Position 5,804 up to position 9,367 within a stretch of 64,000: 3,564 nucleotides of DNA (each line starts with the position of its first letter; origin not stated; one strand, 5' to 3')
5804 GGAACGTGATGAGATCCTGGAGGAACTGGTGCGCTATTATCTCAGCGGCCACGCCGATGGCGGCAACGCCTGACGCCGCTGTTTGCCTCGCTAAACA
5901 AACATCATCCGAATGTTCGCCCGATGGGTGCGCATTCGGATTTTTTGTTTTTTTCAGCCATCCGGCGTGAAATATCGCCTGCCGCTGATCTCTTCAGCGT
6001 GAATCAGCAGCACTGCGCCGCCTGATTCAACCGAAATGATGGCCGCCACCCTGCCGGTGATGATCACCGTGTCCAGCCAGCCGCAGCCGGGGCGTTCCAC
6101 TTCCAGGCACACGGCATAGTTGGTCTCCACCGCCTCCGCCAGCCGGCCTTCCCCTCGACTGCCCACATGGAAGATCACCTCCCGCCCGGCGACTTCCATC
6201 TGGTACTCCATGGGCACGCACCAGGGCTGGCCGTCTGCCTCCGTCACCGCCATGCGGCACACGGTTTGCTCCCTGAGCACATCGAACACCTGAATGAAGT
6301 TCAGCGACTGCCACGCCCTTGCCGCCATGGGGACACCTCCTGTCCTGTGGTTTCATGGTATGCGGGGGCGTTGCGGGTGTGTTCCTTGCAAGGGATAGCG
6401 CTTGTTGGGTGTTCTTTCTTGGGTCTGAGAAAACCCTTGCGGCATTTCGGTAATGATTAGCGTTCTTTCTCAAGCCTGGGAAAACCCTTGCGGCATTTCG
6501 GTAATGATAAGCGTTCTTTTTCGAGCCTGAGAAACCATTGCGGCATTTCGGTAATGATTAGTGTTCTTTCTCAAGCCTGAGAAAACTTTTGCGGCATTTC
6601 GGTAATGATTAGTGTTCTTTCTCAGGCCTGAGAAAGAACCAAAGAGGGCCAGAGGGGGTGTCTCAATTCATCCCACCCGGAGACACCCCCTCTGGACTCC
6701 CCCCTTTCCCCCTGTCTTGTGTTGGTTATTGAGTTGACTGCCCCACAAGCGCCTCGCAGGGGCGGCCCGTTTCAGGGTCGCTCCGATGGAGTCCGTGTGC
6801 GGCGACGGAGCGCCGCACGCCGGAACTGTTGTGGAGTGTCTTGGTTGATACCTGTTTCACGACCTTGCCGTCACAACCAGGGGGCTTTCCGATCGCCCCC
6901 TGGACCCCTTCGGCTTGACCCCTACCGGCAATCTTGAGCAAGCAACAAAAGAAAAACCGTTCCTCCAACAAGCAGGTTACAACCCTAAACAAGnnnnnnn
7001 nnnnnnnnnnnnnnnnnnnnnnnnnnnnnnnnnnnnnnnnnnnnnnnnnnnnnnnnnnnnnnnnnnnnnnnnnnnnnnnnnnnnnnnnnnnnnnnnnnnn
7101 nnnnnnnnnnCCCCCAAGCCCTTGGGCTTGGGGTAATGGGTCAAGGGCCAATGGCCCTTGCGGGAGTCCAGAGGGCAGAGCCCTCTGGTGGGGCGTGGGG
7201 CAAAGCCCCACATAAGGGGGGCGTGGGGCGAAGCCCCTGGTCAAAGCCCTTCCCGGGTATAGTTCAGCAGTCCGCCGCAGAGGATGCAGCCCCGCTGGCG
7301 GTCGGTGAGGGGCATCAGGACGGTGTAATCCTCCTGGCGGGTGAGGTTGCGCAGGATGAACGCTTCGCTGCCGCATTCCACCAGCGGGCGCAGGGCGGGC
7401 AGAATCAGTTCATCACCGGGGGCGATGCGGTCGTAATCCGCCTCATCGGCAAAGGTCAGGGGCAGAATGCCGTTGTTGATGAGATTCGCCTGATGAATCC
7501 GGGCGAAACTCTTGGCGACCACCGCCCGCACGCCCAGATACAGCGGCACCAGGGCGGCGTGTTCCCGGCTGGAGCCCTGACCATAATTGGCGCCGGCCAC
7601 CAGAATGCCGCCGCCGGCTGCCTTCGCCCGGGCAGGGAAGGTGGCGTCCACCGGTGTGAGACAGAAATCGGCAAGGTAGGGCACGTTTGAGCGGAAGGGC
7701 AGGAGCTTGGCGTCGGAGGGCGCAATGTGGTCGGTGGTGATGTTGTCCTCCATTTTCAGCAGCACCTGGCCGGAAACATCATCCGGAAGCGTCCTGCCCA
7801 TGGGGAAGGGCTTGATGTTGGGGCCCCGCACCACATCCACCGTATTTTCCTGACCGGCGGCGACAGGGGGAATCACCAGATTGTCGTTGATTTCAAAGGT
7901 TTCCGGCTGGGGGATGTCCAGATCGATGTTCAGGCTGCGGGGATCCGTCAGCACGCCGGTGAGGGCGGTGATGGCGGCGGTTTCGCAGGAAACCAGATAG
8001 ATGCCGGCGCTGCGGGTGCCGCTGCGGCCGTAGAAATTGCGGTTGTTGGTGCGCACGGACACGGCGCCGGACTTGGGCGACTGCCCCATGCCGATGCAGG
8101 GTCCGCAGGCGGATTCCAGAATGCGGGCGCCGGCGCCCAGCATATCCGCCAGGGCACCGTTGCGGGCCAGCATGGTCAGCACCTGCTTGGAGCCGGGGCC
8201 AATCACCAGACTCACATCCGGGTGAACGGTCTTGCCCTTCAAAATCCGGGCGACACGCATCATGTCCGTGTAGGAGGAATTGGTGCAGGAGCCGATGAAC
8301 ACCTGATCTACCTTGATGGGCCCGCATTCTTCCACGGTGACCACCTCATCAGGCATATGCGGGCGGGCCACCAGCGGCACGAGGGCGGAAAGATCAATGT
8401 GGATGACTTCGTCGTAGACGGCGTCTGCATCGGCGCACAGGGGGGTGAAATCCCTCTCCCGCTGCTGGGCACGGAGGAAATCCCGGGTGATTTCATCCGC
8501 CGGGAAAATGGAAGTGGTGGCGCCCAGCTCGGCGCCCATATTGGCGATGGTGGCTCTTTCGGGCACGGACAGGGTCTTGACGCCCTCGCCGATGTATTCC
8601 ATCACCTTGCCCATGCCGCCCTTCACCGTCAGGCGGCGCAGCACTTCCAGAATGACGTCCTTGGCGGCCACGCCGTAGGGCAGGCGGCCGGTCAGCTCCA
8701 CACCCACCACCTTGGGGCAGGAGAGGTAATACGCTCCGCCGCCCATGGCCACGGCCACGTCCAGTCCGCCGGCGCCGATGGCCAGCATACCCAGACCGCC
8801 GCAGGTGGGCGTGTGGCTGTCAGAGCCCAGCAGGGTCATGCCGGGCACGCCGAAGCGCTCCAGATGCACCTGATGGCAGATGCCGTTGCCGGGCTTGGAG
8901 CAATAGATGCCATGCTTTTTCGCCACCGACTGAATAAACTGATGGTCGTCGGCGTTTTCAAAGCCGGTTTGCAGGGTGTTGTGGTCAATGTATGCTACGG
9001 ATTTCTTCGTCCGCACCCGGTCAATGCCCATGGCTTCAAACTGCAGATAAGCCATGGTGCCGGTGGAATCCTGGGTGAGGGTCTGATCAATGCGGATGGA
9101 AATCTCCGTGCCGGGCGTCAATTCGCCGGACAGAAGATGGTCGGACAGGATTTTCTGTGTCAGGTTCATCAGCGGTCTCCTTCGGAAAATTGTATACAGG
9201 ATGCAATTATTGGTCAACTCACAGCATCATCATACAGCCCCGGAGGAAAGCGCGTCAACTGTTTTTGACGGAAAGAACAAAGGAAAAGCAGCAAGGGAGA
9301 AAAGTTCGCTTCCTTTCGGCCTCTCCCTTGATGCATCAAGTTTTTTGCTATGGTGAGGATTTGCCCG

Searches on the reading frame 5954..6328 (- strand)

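Call 17: search_protein_families(library=pfam, proteins=[window:5954-6328:-])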
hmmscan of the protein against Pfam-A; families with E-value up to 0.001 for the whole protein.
window:5954-6328:- (124 aa): 2 families
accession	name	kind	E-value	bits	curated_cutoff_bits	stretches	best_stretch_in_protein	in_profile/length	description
PF12900.13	Pyridox_ox_2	-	1.1e-08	35.6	27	1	14-79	5-64/140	Pyridoxamine 5'-phosphate oxidase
PF01243.27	PNPOx_N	-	1.3e-05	26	28.1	1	15-99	6-78/120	Pyridoxamine 5'-phosphate oxidase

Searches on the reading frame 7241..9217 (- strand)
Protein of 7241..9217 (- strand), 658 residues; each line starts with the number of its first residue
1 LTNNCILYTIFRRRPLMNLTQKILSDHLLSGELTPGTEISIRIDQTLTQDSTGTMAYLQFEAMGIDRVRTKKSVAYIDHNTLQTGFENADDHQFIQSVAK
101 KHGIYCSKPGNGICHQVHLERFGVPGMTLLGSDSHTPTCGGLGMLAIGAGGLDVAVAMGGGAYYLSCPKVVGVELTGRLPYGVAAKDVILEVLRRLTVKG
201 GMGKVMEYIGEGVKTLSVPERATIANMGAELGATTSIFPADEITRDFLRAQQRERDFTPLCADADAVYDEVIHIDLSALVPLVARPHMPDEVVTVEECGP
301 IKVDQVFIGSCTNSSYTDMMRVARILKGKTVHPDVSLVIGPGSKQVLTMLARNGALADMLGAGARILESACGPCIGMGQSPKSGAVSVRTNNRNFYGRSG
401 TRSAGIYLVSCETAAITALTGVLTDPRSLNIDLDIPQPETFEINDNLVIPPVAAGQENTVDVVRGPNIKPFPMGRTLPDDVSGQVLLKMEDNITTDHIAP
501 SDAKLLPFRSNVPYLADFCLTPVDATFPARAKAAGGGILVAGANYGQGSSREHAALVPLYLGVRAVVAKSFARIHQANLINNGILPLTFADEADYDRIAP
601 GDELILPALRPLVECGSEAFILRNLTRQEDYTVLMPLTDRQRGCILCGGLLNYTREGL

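Call 17: search_protein_families(library=pfam, proteins=[window:7241-9217:-])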
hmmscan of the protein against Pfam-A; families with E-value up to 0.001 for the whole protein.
window:7241-9217:- (658 aa): 3 families
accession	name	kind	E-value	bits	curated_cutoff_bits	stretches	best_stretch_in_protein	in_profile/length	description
PF00330.25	Aconitase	-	2.6e-112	376.6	28.7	1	22-421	2-463/463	Aconitase family (aconitate hydratase)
PF00694.25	Aconitase_C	-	1.7e-23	83.8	22.8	1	532-591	70-130/131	Aconitase C-terminal domain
PF04412.18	AcnX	-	0.00065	19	31.5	1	300-371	288-357/400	Aconitase X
